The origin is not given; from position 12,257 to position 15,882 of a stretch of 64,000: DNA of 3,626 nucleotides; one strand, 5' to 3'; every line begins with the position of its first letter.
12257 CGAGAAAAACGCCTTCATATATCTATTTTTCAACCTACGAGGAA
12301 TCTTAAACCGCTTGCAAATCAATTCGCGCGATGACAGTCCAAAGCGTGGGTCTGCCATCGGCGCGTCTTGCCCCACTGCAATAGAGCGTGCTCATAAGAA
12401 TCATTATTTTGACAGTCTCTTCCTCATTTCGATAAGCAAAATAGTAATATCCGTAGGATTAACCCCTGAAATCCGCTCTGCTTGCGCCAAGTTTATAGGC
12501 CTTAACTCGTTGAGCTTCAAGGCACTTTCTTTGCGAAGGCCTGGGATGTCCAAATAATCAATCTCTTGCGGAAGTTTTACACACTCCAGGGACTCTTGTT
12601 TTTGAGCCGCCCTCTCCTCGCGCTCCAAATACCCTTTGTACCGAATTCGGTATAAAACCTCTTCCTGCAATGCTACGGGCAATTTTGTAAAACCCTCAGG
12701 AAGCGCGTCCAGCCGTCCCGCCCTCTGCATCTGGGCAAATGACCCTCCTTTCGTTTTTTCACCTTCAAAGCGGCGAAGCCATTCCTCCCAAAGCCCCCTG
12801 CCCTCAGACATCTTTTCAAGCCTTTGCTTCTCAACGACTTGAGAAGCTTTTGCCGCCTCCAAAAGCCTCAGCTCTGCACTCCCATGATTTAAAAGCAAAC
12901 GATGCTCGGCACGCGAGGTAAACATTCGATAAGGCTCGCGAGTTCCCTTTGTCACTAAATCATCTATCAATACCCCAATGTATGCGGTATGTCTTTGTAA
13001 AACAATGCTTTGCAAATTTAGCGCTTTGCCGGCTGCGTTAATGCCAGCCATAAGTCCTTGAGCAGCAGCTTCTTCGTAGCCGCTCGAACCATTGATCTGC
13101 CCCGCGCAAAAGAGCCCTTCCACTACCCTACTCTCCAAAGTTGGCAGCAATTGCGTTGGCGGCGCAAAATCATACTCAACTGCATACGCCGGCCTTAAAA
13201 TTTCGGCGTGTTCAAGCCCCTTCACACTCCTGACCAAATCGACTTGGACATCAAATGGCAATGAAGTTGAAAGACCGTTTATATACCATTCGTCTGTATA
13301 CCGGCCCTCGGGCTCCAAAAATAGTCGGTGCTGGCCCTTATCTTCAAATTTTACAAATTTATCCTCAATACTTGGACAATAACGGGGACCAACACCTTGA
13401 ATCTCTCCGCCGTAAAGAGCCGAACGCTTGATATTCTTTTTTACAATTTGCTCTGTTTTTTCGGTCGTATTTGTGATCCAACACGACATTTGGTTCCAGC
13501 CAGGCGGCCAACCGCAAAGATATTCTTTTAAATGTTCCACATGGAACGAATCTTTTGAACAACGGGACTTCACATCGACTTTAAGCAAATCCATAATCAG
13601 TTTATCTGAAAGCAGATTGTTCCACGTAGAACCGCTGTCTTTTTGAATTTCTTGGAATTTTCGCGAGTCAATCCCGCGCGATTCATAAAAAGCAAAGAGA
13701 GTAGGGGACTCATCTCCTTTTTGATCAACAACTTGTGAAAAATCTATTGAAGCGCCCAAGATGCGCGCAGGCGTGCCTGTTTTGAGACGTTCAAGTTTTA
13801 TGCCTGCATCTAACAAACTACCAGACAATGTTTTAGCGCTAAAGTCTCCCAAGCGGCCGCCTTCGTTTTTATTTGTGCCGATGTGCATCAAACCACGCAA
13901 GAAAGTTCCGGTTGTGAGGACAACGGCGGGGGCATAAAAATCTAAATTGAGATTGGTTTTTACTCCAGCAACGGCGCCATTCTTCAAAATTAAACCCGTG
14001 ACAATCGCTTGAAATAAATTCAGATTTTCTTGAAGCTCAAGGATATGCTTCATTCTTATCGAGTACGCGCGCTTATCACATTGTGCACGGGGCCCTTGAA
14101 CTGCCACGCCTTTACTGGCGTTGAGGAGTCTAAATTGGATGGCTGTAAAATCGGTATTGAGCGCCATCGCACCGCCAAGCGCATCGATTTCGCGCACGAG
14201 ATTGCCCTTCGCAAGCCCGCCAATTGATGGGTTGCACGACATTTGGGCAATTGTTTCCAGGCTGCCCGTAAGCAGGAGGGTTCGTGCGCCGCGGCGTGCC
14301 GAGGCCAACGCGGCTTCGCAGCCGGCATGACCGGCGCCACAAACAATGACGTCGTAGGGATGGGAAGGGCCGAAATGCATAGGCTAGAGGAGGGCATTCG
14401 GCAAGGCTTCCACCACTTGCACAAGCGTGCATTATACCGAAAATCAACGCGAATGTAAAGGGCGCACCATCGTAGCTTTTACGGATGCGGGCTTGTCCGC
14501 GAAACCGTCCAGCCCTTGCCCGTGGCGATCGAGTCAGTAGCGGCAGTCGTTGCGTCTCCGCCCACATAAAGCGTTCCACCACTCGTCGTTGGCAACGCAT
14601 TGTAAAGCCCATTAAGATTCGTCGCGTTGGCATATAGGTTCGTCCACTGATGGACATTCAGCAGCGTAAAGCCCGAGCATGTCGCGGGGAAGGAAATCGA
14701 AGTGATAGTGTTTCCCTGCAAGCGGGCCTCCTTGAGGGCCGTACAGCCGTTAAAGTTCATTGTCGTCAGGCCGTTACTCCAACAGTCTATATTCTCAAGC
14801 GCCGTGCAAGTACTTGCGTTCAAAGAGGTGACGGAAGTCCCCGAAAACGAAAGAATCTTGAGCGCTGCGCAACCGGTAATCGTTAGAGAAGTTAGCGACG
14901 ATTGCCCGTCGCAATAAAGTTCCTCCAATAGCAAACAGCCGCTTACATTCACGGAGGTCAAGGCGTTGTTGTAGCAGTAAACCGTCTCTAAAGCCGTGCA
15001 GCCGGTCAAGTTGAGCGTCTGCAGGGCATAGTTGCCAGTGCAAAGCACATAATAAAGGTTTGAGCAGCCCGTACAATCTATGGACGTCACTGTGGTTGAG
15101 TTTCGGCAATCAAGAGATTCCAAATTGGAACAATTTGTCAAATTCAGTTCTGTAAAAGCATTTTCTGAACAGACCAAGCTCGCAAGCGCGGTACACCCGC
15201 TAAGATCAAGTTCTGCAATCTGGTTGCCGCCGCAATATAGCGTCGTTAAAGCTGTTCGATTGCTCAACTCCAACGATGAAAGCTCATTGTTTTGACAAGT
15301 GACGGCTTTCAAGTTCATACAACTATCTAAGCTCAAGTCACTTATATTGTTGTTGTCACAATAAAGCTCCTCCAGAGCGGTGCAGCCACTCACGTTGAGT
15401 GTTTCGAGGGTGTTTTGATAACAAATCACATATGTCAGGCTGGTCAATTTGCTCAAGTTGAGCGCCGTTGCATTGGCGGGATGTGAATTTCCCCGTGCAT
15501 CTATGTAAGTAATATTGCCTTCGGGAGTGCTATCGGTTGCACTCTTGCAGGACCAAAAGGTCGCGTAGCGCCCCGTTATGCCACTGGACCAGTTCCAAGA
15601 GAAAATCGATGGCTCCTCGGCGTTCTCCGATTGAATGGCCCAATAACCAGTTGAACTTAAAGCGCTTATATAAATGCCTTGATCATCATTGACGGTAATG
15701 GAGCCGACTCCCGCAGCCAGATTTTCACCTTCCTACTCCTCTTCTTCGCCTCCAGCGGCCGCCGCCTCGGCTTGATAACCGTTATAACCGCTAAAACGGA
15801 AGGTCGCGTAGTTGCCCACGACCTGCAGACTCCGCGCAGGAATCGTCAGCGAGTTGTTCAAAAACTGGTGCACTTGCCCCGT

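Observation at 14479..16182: A prepilin-type N-terminal gene and an LRR gene are in one frame, separated only by a TAG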

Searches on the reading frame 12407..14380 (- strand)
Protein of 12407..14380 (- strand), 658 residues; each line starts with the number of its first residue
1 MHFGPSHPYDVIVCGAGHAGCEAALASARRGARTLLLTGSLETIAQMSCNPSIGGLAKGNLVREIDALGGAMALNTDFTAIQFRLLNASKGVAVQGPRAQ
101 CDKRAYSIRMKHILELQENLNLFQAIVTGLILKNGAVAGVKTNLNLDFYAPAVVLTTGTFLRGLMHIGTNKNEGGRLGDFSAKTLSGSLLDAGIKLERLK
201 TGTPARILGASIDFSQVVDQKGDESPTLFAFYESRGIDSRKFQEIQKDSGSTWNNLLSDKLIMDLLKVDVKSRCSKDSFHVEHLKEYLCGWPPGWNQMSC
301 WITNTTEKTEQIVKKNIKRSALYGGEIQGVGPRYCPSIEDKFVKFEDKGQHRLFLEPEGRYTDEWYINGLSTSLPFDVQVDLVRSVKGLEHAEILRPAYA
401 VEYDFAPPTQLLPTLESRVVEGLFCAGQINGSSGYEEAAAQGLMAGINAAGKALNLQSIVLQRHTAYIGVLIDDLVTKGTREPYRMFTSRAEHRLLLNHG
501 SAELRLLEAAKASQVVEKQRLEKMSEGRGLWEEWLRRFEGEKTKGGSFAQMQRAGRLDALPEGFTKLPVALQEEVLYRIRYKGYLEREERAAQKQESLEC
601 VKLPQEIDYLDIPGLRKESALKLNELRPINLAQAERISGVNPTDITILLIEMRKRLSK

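Call 31: list_cluster_members(proteins=[window:12407-14380:-, window:16290-17774:+, window:15736-16173:-, window:17830-18711:+])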
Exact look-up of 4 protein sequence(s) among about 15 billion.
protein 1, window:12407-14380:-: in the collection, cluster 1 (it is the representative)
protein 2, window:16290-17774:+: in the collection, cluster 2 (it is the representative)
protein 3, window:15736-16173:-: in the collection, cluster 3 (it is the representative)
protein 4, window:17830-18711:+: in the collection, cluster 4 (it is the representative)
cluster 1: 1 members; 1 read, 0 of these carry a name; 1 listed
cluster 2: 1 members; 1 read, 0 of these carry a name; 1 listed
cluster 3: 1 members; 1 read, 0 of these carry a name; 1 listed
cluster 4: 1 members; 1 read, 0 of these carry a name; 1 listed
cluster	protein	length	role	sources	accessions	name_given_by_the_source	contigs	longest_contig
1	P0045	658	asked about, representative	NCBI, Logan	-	-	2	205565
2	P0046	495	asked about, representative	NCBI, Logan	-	-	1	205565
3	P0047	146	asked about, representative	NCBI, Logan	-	-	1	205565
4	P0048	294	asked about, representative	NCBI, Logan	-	-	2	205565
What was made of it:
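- The protein collection records the 146-aa product under both NCBI and Logan sources (call 31).
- Tried and rejected: The housekeeping proteins are singletons at 90% identity (call 31).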

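Call 32: find_encoding_contigs(protein=P0047, flank=1000, max_places=6)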
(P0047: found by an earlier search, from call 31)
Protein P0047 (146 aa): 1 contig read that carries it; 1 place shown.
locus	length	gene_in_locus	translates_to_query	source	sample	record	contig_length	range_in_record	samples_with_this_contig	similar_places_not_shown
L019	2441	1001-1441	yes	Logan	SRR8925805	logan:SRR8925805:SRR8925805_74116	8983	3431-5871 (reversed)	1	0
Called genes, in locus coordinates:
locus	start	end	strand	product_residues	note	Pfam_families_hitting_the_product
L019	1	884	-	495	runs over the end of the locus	PF00772:DnaB, PF03796:DnaB_C, PF13481:AAA_25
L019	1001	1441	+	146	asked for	PF07963:N_methyl (weak)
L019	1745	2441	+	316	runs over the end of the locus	-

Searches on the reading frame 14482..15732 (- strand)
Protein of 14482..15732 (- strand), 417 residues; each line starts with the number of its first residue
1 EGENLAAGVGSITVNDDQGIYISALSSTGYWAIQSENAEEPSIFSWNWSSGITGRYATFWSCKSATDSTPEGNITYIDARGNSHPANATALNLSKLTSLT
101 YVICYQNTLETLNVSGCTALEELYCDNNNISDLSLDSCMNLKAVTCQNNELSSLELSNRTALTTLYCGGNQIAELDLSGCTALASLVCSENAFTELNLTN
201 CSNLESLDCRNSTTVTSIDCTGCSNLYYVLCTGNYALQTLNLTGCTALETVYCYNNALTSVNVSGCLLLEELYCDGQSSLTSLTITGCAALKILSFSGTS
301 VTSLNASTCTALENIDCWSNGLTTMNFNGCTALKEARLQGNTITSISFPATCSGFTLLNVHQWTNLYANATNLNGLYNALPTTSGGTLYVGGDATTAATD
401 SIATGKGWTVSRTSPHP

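Call 6: search_protein_families(library=pfam, proteins=[window:14482-15732:-], max_evalue=1)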
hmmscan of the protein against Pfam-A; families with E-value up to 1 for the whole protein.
window:14482-15732:- (417 aa): 5 families
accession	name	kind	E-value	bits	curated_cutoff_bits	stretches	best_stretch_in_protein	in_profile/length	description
PF12799.13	LRR_4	-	1e-22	80.1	27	6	119-157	2-43/44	Leucine Rich repeats (2 copies)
PF23952.1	LRR_EndoS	-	1.1e-08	35.7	27.9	2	257-317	46-113/116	Endo-beta-N-acetylglucosaminidase EndoS LRR domain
PF13855.12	LRR_8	-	0.0008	19.6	27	0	120-172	3-61/61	Leucine rich repeat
PF23622.1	LRR_At1g61320_AtMIF1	-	0.0039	17.1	26.9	1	236-333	71-174/384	At1g61320/AtMIF1, LRR domain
PF00560.39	LRR_1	-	0.043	14.3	20.6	0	120-141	2-23/23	Leucine Rich Repeat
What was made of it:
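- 14653..15462 (-): Twelve leucine-rich repeats of 21-22 residues, most with two Cys each (consensus roughly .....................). Pfam LRR_4, E 1e-22 (call 6).
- On Leucine-rich repeat proteins (LRR_4; InlJ-like cysteine ladder): LRR_4 at E 1e-22 with 6 stretches (call 6).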

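Call 7: search_protein_families(library=ncbifam, proteins=[window:14482-15732:-], max_evalue=1)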
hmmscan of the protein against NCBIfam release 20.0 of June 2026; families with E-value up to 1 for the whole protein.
window:14482-15732:- (417 aa): 7 families
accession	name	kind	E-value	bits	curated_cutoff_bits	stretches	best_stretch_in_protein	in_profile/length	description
NF033187.0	internalin_J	exception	4.3e-20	71.6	1700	2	82-209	102-228/846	class 1 internalin InlJ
NF011897.0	PRK15370.1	equivalog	1.6e-11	42.8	1113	2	144-342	204-399/755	SPI-1 type III secretion system effector E3 ubiquitin transferase SlrP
NF041351.1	XopL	equivalog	1e-08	34.4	500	3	171-227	200-261/497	type III secretion system leucine-rich repeat domain-containing effector XopL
NF011381.1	PRK14806.1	equivalog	0.0084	14.4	902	1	232-303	441-511/733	bifunctional prephenate dehydrogenase/3-phosphoshikimate 1-carboxyvinyltransferase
NF033190.2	inl_like_NEAT_1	exception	0.041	12.1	1275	1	73-187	352-463/754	NEAT domain-containing leucine-rich repeat protein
NF011914.0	PRK15386.1-3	exception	0.11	11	1049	0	218-312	44-134/496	type III secretion effector GogB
TIGR03004.1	ectoine_ehuC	equivalog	0.15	11.9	196.95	1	86-156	112-180/214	ectoine/hydroxyectoine ABC transporter permease subunit EhuC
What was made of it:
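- On Class 1 internalins (NCBIfam internalin_J): 71.6 bits against a cut-off of 1700, and only the LRR region matches (call 7).
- Closest known: Internalin J of Listeria monocytogenes. Different: The score of 71.6 bits is far below the model's cut-off of 1700 (call 7).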
